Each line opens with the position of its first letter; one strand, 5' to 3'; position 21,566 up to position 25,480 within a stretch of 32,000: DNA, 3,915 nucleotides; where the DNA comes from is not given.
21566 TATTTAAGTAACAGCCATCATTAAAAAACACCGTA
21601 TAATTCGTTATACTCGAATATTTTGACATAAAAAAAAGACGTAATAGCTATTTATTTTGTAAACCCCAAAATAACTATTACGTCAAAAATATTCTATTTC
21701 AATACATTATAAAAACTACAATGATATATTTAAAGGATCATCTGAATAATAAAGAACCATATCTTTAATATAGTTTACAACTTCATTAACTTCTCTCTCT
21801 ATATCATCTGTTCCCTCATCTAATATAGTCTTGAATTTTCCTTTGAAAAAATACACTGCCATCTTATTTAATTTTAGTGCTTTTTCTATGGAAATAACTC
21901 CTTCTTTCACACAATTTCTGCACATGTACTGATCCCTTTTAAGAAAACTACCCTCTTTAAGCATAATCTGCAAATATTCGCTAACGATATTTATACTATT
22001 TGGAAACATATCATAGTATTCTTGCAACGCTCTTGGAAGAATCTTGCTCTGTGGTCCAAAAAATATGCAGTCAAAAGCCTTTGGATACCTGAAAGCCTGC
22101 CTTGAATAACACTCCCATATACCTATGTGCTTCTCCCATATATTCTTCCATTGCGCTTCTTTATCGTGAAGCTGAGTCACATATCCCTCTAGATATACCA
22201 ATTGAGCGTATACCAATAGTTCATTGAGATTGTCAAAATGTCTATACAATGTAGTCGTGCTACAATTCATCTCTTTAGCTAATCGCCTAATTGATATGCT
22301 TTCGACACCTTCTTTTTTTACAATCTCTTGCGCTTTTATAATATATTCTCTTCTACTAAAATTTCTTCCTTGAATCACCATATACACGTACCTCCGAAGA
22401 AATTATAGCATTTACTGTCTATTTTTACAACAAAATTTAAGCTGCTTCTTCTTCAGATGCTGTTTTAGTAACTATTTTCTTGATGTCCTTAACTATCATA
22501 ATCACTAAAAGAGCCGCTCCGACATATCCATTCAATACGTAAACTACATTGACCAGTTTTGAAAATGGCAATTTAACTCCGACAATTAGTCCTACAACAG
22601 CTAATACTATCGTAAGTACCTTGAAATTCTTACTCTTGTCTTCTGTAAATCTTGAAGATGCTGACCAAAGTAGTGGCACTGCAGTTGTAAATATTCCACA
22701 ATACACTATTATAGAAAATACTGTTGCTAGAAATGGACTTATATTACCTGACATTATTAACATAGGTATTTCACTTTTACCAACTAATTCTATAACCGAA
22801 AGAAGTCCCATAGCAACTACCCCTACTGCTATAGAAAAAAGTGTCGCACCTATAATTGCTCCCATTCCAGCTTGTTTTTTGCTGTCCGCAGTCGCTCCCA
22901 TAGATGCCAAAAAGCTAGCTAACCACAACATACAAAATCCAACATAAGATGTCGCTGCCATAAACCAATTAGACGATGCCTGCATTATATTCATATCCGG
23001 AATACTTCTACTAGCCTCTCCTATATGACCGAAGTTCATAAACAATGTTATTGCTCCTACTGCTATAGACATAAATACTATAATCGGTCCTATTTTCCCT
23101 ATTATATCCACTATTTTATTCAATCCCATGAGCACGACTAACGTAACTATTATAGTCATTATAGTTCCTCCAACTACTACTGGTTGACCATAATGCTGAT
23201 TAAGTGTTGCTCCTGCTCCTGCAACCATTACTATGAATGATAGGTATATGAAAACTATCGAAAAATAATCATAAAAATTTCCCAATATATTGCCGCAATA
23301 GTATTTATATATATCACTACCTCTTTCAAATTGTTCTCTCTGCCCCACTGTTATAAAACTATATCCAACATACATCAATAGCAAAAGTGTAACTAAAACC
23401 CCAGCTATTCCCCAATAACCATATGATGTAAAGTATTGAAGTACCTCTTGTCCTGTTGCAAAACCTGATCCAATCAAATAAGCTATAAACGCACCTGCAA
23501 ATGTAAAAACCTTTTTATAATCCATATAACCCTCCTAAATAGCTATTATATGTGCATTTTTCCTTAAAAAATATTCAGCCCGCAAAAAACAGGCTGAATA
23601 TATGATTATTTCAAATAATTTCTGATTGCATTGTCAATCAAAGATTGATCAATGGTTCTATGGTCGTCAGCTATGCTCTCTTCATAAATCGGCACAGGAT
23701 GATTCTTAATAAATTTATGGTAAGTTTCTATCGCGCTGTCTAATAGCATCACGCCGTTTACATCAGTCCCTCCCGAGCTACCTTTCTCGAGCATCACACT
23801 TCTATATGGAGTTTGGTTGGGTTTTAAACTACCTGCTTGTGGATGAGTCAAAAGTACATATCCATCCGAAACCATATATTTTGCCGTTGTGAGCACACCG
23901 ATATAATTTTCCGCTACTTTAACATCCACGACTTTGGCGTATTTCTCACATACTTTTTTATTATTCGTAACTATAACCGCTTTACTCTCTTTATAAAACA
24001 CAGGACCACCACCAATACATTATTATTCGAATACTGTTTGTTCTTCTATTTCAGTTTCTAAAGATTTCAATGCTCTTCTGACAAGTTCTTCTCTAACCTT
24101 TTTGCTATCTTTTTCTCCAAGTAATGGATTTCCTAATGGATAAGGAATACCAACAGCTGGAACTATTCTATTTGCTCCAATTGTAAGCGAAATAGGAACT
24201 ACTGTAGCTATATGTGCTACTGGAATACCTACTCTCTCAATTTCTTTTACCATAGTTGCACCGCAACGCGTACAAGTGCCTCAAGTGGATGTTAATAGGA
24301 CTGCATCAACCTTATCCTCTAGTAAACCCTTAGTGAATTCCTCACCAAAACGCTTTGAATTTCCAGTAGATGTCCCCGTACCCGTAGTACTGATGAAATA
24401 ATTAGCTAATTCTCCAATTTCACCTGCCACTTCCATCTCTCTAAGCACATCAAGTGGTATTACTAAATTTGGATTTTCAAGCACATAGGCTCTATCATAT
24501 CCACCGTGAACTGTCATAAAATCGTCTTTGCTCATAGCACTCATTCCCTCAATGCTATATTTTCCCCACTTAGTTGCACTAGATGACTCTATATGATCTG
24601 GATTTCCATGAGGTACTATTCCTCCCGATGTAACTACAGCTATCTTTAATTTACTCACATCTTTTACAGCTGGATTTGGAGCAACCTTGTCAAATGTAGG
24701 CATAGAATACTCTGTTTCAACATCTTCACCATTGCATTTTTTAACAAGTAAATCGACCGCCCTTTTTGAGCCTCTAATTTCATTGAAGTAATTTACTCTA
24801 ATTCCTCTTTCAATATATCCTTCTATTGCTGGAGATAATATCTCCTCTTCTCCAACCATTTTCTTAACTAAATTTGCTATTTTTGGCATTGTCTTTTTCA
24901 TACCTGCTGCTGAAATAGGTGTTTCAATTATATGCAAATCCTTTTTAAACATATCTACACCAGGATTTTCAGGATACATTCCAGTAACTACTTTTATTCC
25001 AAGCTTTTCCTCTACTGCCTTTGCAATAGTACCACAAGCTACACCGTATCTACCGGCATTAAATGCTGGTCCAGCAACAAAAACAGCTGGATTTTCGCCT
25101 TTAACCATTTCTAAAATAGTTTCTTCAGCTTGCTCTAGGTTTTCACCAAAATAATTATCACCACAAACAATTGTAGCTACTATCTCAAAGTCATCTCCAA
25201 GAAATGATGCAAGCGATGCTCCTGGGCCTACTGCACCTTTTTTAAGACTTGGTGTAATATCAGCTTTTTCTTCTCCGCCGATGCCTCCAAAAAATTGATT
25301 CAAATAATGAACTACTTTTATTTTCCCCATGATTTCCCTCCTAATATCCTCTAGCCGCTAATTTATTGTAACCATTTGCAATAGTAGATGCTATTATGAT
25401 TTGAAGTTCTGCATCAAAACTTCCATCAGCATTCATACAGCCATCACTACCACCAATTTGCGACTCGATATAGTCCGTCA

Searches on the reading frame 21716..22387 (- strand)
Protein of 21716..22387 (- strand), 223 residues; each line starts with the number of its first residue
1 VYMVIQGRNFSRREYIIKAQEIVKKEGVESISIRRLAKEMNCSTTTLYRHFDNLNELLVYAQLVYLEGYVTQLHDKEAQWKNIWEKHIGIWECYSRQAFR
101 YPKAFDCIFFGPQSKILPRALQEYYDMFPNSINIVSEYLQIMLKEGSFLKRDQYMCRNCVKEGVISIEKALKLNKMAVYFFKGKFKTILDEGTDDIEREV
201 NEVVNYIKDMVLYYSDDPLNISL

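Call 9: search_protein_families(library=ncbifam, proteins=[window:21716-22387:-])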
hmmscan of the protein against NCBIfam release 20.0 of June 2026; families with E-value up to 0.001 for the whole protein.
window:21716-22387:- (223 aa): 6 families
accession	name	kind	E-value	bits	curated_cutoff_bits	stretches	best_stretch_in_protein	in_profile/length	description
NF010319.1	PRK13756.1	equivalog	3.1e-06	27.2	265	1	12-82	4-75/199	tetracycline resistance transcriptional repressor TetR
NF038211.1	MFT_alt_reg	equivalog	3.4e-05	24.3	285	1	11-82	2-72/193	mycofactocin system transcriptional regulator MftR2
NF011572.0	PRK14996.1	equivalog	4.3e-05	23.5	144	1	11-63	8-61/192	TetR family transcriptional regulator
NF037937.1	septum_RefZ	equivalog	4.9e-05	23.3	180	1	18-82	7-71/195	forespore capture DNA-binding protein RefZ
NF008402.0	PRK11202.1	equivalog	8.7e-05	22.3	151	1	20-57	22-59/211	HTH-type transcriptional repressor FabR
NF007015.0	PRK09480.1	equivalog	0.00091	18.9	120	0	10-52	9-52/197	nucleoid occlusion factor SlmA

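Call 10: search_protein_families(library=pfam, proteins=[window:21716-22387:-])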
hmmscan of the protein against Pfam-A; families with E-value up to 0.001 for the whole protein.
window:21716-22387:- (223 aa): 3 families
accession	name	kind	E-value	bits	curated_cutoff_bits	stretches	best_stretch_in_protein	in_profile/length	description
PF08279.18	HTH_11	-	5.3e-06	26.7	25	1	23-59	9-44/55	HTH domain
PF00440.29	TetR_N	-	1.4e-05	25.2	24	1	21-59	7-45/47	Bacterial regulatory proteins, tetR family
PF13730.12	HTH_36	-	0.00088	19.5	25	0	32-56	27-51/55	Helix-turn-helix domain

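Call 35: search_solved_structures(query=window:21716-22387:-, max_evalue=1)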
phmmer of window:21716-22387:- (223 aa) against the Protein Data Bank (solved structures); distinct sequences matched with E-value up to 1: 70 (the best 60 are shown).
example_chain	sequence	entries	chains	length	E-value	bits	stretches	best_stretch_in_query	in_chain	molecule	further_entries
3cjd_A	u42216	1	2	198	0.00032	23.6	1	5-59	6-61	Transcriptional regulator, TetR family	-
3qkx_A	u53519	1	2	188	0.00032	23.6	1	19-92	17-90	Uncharacterized HTH-type transcriptional regulator HI_0893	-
2hxi_A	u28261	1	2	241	0.00087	22.2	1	8-66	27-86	Putative transcriptional regulator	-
8oo2_A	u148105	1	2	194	0.00099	22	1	17-67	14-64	Putative transcriptional regulator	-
2opt_A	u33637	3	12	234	0.001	21.9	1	15-61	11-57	ActII protein | ActR protein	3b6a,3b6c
3vpr_A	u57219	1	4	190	0.0028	20.5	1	15-71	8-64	Transcriptional regulator, TetR family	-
6rx9_A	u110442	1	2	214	0.0038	20.1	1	15-83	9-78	Tetracycline repressor protein class G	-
6rxb_B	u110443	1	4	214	0.0038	20.1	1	15-83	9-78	Tetracycline repressor protein class G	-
9dt3_A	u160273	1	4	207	0.004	20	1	13-83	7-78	Sulfonylurea repressor EsR (L11-C6)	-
8wp6_A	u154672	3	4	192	0.0046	19.8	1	11-67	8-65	TetR family transcriptional regulator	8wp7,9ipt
3crj_A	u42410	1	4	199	0.0055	19.6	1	13-78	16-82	Transcription regulator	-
4gct_A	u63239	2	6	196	0.0068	19.3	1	8-57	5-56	Nucleoid occlusion factor SlmA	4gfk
9dt2_A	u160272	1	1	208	0.0069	19.2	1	9-82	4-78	Sulfonylurea repressor EsR (L7-D1)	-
2g7l_A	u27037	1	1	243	0.008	19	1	11-71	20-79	TetR-family transcriptional regulator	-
8z0c_A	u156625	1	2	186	0.0082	19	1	12-67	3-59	TetR family transcriptional regulator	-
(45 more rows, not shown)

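Call 40: search_solved_structures(query=A1, max_evalue=0.001)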
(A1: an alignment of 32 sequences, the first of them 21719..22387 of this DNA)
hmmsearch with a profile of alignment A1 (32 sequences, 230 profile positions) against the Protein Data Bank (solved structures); distinct sequences matched with E-value up to 0.001: 56.
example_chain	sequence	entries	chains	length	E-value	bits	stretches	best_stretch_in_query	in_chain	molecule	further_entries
5yek_A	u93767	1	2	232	2.4e-08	37.2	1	7-60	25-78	TetR family transcriptional regulator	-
5yej_A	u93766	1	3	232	3.2e-08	36.8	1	7-60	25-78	TetR family transcriptional regulator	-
5xs9_A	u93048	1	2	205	1e-07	35.1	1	11-60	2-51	TetR family transcriptional regulator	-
3qkx_A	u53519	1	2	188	2.5e-07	33.9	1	21-95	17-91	Uncharacterized HTH-type transcriptional regulator HI_0893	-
2g7l_A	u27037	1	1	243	3.2e-07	33.5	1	11-68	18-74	TetR-family transcriptional regulator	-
2opt_A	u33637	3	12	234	9.4e-07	32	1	13-60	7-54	ActII protein | ActR protein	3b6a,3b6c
3vpr_A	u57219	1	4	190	1.2e-06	31.6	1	15-73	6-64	Transcriptional regulator, TetR family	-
2y2z_A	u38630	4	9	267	1.5e-06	31.3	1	9-60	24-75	PUTATIVE REPRESSOR SIMREG2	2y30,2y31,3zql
8oo2_A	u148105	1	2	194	3.5e-06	30.2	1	15-73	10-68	Putative transcriptional regulator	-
3he0_A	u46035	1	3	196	4.5e-06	29.8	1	14-95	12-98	Transcriptional regulator, TetR family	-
8wp6_A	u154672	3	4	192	1.3e-05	28.2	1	8-68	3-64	TetR family transcriptional regulator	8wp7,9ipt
3fiw_A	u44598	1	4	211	1.3e-05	28.2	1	7-61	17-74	Putative tetR-family transcriptional regulator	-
2hxi_A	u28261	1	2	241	1.8e-05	27.9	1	18-60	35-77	Putative transcriptional regulator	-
3bqy_A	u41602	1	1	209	2.3e-05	27.5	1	17-60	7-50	Putative TetR family transcriptional regulator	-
2oi8_A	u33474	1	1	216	2.5e-05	27.4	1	14-60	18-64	Putative regulatory protein SCO4313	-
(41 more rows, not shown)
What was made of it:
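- On TetR-family repressor with operator system: The profile hits PDB TetR proteins at E = 2e-8 (call 40).
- HMM hits to PDB TetR proteins reach E = 2e-8 (call 40).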

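Call 41: search_protein_families(library=pfam, alignment_id=A1, max_evalue=0.01)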
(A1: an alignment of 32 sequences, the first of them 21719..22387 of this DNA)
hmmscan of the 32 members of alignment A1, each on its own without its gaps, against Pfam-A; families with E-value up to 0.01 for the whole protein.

A. member 1, window:21719-22387:- (223 aa): 5 families
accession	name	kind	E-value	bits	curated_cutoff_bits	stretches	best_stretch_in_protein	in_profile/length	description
PF08279.18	HTH_11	-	5.3e-06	26.7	25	1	23-59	9-44/55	HTH domain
PF00440.29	TetR_N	-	1.4e-05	25.2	24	1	21-59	7-45/47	Bacterial regulatory proteins, tetR family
PF13730.12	HTH_36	-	0.00088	19.5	25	1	32-56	27-51/55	Helix-turn-helix domain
PF05043.19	Mga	-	0.0012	19.9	21.1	1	29-63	29-63/87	Mga helix-turn-helix domain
PF02796.21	HTH_7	-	0.0039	17.7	23.8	0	31-50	22-41/45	Helix-turn-helix domain of resolvase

B. families by the number of members that match (of 32 scanned): 12 families
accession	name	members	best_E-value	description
PF00440.29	TetR_N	32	2.2e-11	Bacterial regulatory proteins, tetR family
PF08279.18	HTH_11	19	5.3e-06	HTH domain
PF02796.21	HTH_7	13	1.3e-05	Helix-turn-helix domain of resolvase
PF13730.12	HTH_36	5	0.00046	Helix-turn-helix domain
PF10925.13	DUF2680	2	0.0023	Protein of unknown function (DUF2680)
PF03483.22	B3_4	2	0.0062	B3/4 domain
PF00063.27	Myosin_head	1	0.00013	Myosin head (motor domain)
PF05043.19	Mga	1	0.0012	Mga helix-turn-helix domain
PF24657.1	DUF7646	1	0.0021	Domain of unknown function (DUF7646)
PF18024.7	HTH_50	1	0.0029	Helix-turn-helix domain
PF13309.12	HTH_22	1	0.0085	HTH domain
PF13551.12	HTH_29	1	0.009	Winged helix-turn helix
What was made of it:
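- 21716..22387 (-): TetR-family regulator, the proposed binder of copies A, B and C. Pfam TetR_N (calls 10, 41).
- On TetR-family repressor with operator system: Pfam TetR_N scores 25.2 bits against a cut-off of 24 in the window protein, and matches 32 of 32 orthologues with best E = 2e-11 (calls 10, 41).
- TetR_N matches in 32 of 32 orthologues (call 41).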

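Call 42: find_related_loci(query=A1, collection=metagenome_contigs, flank=5000)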
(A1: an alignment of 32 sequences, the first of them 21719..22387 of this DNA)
Query A1 (223 aa) in metagenome_contigs; peptide patterns used: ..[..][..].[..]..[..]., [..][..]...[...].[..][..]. (x = any residue, [..] = any of these).
479 stretches matched a pattern; 269 encode a relative of the query (tblastn E <= 1e-3); the best 80 are kept; 80 distinct loci.
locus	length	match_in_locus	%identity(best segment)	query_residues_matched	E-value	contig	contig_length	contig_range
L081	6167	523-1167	49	8-220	1e-67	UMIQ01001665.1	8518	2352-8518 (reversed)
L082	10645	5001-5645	49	8-220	8e-68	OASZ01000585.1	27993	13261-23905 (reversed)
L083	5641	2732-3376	49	8-220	1e-67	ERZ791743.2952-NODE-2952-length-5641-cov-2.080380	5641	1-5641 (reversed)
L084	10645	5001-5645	49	8-220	1e-67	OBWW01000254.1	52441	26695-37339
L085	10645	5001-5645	49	8-220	1e-67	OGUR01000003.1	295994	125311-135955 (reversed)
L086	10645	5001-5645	49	8-220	1e-67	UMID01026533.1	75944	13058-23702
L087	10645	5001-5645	49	8-220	1e-67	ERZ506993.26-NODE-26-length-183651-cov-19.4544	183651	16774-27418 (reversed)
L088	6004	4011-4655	49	8-220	1e-67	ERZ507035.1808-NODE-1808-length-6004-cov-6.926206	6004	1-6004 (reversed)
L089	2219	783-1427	49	8-220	3e-69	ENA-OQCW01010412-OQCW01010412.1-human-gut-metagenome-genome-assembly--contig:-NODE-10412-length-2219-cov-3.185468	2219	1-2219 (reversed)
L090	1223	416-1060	49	8-220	4e-72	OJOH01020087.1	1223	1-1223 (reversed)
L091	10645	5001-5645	49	8-220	1e-67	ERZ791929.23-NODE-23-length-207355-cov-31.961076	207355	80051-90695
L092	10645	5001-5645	49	8-220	1e-67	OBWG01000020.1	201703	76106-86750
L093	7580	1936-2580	49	8-220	1e-67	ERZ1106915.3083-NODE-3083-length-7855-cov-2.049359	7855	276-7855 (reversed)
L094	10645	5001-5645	49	8-220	1e-67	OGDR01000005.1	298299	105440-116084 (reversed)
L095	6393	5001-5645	49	8-220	1e-67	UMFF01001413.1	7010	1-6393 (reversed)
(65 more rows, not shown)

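Call 55: find_homologous_proteins(query=window:21719-22387:-, max_evalue=1e-10)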
Query window:21719-22387:- (223 aa): 3 proteins with E <= 1e-10 among 91 candidates.
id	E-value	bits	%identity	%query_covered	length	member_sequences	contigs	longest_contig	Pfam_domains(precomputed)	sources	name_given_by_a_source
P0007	3.6e-145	499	100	99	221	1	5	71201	PF08279.19,PF00440.30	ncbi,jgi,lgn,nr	ncbi:MAG: TetR/AcrR family transcriptional regulator [Tissierellales bacterium]|jgi:AcrR family tran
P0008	1.3e-79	285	58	96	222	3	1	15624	PF00440.30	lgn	-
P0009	5.6e-62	227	50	94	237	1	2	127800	-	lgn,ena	-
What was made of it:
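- Tried and rejected: With the TetR as query it returned only 3 proteins (call 55).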

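Call 56: find_encoding_contigs(protein=P0007, flank=6000, max_places=6)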
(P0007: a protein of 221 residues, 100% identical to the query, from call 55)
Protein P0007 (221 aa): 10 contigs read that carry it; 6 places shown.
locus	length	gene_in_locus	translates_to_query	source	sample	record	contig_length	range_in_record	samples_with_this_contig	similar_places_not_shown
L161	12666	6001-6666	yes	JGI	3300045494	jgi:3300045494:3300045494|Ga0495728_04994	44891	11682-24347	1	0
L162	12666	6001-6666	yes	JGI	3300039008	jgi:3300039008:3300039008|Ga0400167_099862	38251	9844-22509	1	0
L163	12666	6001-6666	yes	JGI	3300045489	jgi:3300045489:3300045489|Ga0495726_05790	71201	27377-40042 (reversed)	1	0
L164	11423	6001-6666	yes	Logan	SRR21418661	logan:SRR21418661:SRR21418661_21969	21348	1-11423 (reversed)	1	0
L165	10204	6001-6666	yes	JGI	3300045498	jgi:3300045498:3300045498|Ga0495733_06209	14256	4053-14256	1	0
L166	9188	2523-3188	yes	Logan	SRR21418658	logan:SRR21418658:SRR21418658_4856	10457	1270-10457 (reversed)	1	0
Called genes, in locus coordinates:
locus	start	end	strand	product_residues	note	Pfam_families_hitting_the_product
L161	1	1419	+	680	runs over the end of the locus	PF02743:dCache_1, PF22673:MCP-like_PDC_1, PF00015:MCPsignal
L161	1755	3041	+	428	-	PF09338:Gly_reductase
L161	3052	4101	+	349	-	PF07355:GRDB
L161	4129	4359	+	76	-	-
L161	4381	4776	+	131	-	PF28011:GrdX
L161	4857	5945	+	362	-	-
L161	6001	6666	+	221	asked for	PF08279:HTH_11 (weak), PF00440:TetR_N (faint)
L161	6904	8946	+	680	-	PF02743:dCache_1, PF22673:MCP-like_PDC_1, PF00672:HAMP (faint), PF00015:MCPsignal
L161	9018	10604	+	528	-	PF14827:dCache_3 (weak), PF00990:GGDEF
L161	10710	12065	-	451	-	PF00860:Xan_ur_permease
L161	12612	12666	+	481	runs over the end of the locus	PF00324:AA_permease, PF13520:AA_permease_2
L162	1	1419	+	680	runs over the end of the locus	PF02743:dCache_1, PF22673:MCP-like_PDC_1, PF00015:MCPsignal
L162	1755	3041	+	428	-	PF09338:Gly_reductase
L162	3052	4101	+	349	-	PF07355:GRDB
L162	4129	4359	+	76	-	-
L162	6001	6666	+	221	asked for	PF08279:HTH_11 (weak), PF00440:TetR_N (faint)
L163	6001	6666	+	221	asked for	PF08279:HTH_11 (weak), PF00440:TetR_N (faint)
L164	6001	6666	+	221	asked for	PF08279:HTH_11 (weak), PF00440:TetR_N (faint)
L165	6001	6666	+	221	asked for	PF08279:HTH_11 (weak), PF00440:TetR_N (faint)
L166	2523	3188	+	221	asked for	PF08279:HTH_11 (weak), PF00440:TetR_N (faint)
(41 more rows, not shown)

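Call 57: find_encoding_contigs(protein=P0008, flank=6000, max_places=4)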
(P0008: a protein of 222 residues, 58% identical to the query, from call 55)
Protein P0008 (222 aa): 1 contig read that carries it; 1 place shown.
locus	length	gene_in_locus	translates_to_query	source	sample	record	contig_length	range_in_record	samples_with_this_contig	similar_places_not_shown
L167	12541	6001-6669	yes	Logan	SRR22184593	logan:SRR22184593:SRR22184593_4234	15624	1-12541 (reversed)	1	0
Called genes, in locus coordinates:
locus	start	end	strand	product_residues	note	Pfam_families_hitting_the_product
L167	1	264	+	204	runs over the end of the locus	PF01467:CTP_transf_like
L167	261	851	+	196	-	PF08668:HDOD (weak), PF01966:HD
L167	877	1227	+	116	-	PF02410:RsfS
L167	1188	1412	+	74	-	-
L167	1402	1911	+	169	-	PF00583:Acetyltransf_1, PF13508:Acetyltransf_7 (weak)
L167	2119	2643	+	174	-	PF12724:Flavodoxin_5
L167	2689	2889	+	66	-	-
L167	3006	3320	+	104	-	PF13310:Virulence_RhuM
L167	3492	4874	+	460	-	PF04326:SLFN_AlbA_2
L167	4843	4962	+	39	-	-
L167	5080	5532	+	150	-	PF13527:Acetyltransf_9, PF00583:Acetyltransf_1, PF13673:Acetyltransf_10, PF13508:Acetyltransf_7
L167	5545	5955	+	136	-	PF28011:GrdX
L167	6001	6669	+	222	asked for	PF00440:TetR_N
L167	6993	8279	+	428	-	PF09338:Gly_reductase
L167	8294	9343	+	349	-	PF07355:GRDB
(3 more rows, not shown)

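Call 67: predict_structure(alignment_id=A3)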
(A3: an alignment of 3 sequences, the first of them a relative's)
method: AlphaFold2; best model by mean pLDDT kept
length: 221 residues; sequences in the alignment: 3
mean_pLDDT: 78.7   pTM: 0.70
mean pLDDT of the five models: 78.7, 74.5, 59.1, 50.9, 45.0
residues with pLDDT >= 90: 10; 70-90: 172; 50-70: 33; < 50: 6
segments of 3 or more residues with pLDDT < 50: 1-4
pLDDT, mean of each block of 10 residues (from residue 1): 61 90 80 88 85 82 79 82 84 83 71 70 72 61 69 83 84 82 80 88 87 71 54
secondary structure, 60 per line:
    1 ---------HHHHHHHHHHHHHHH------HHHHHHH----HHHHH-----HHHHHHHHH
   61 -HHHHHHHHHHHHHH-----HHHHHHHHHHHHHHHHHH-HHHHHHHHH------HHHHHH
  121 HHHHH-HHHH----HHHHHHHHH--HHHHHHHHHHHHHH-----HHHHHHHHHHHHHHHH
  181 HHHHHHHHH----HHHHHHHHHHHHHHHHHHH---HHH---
elements in order: H10-24 H31-37 H42-46 H52-60 H62-75 H81-98 H100-108 H115-125 H127-130 H135-143 H146-159 H165-189 H194-212
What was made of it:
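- On TetR-family repressor with operator system: The AF2 model has pLDDT 78.7 and pTM 0.70, with 13 helical segments in the DSSP assignment (call 67).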

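Call 70: fold_search(model_id=the predicted structure, library=pdb)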
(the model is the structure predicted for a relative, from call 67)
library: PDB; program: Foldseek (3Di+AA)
matches with E <= 10: 881; with E <= 0.001: 2
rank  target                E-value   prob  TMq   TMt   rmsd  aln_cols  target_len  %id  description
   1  6o6o_B                4.9e-04  1.00  0.47  0.54   8.0       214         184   13  Structure of the regulator FasR from Mycobacterium tuberculosis (released 2020-03-11)
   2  6o6o_A                8.9e-04  1.00  0.45  0.51   8.1       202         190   13  Structure of the regulator FasR from Mycobacterium tuberculosis (released 2020-03-11)
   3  6c31_C                1.3e-03  1.00  0.58  0.65   5.9       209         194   11  Crystal structure of TetR family protein Rv0078 in complex with DNA (released 2018-07-04)
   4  5wm9_D                1.5e-03  1.00  0.56  0.63   6.4       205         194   11  Crystal Structure of TetR family regulator Rv0078 from Mycobacterium tuberculosis (released 2018-07-04)
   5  5wm9_B                1.7e-03  1.00  0.56  0.63   6.3       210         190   11  Crystal Structure of TetR family regulator Rv0078 from Mycobacterium tuberculosis (released 2018-07-04)
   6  2f07_B                2.1e-03  1.00  0.46  0.51   7.5       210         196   11  Crystal Structure of YvdT from Bacillus subtilis (released 2006-11-21)
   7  6o6n                  2.2e-03  1.00  0.50  0.55   6.2       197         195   12  Structure of the regulator FasR from Mycobacterium tuberculosis in complex with C20-CoA (released 2020-03-11)
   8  3crj_D                2.3e-03  1.00  0.49  0.56   7.4       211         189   16  Crystal structure of a TetR transcription regulator from Haloarcula marismortui ATCC 43049 (released 2008-04-22)
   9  3ppb_A                2.3e-03  1.00  0.44  0.49   9.0       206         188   11  Crystal structure of a putative tetR family transcription regulator (Shew_3104) from SHEWANELLA SP. PV-4 at 2.10 A res (released 2010-12-29)
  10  2qtq_D                2.4e-03  1.00  0.39  0.42   9.4       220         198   14  Crystal structure of a predicted dna-binding transcriptional regulator (saro_1072) from novosphingobium aromaticivoran (released 2007-08-21)
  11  3bni_B                2.5e-03  1.00  0.41  0.50   8.5       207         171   14  Crystal structure of TetR-family transcriptional regulator from Streptomyces coelicolor (released 2007-12-25)
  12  2f07_A                2.6e-03  1.00  0.46  0.50   9.2       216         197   12  Crystal Structure of YvdT from Bacillus subtilis (released 2006-11-21)
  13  2dg8_D                2.9e-03  1.00  0.41  0.50   8.7       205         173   13  Crystal structure of the putative trasncriptional regulator SCO7518 from Streptomyces coelicolor A3(2) (released 2007-03-13)
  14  7n54_A                3.0e-03  1.00  0.42  0.48   7.6       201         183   12  Complex structure of GLAU4 with glaucine (released 2022-06-29)
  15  8zf2_B                3.1e-03  1.00  0.51  0.57   5.7       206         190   12  Quorum Sensing master regulator HapR of Photobacterium marinum (released 2025-05-07)
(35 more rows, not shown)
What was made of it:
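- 21716..22387 (-): AF2 model plus Foldseek hits are all TetR regulators (calls 67, 70).
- On TetR-family repressor with operator system: The 50 best Foldseek PDB matches are all TetR-family regulators aligned over about 200 columns, with TM 0.4-0.6 (call 70).
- The AF2 model has pLDDT 78.7, and the 50 best Foldseek hits are all TetR regulators over about 200 columns (calls 67, 70).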

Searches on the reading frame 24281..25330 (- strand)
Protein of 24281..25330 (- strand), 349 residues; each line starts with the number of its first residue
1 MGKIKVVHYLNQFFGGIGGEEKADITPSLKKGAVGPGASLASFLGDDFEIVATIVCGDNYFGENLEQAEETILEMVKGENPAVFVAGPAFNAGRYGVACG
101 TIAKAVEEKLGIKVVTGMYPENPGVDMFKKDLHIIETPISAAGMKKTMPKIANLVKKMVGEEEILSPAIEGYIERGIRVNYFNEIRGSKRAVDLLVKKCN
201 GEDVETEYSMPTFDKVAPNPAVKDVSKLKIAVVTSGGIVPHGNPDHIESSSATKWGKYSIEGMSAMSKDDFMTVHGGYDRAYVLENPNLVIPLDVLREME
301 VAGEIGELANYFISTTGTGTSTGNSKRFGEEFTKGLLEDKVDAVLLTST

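Call 9: search_protein_families(library=ncbifam, proteins=[window:24281-25330:-])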
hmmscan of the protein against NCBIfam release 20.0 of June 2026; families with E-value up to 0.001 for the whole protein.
window:24281-25330:- (349 aa): 6 families
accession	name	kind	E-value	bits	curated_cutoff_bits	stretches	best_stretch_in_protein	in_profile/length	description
NF040794.1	sarcosine_GrdF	exception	1.6e-187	623.5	800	1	1-349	1-349/435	sarcosine reductase complex component B subunit beta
TIGR01917.1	gly_red_sel_B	equivalog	1.3e-149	498.8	602.2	1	5-349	1-345/431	glycine reductase complex selenoprotein B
TIGR01918.1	various_sel_PB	subfamily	1.7e-149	498.5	65.45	1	5-349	1-345/431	glycine/betaine/sarcosine/D-proline family reductase selenoprotein B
NF040795.1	betaine_GrdH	exception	1.8e-123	412.7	775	1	5-349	1-346/435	betaine reductase selenoprotein B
NF041545.1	GrdB_like_no_Se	equivalog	4.6e-30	104.6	175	1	5-164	1-163/171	GrdB-related putative oxidoreductase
TIGR04483.1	D_pro_red_PrdB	equivalog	1.9e-13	50.4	300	1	207-348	9-146/238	D-proline reductase (dithiol) protein PrdB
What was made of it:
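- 24023..25330 (-): grdF selenoprotein B (in-frame UGA) with its SECIS element at 24243..24280. NCBIfam sarcosine_GrdF on the N-terminal part (call 9).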
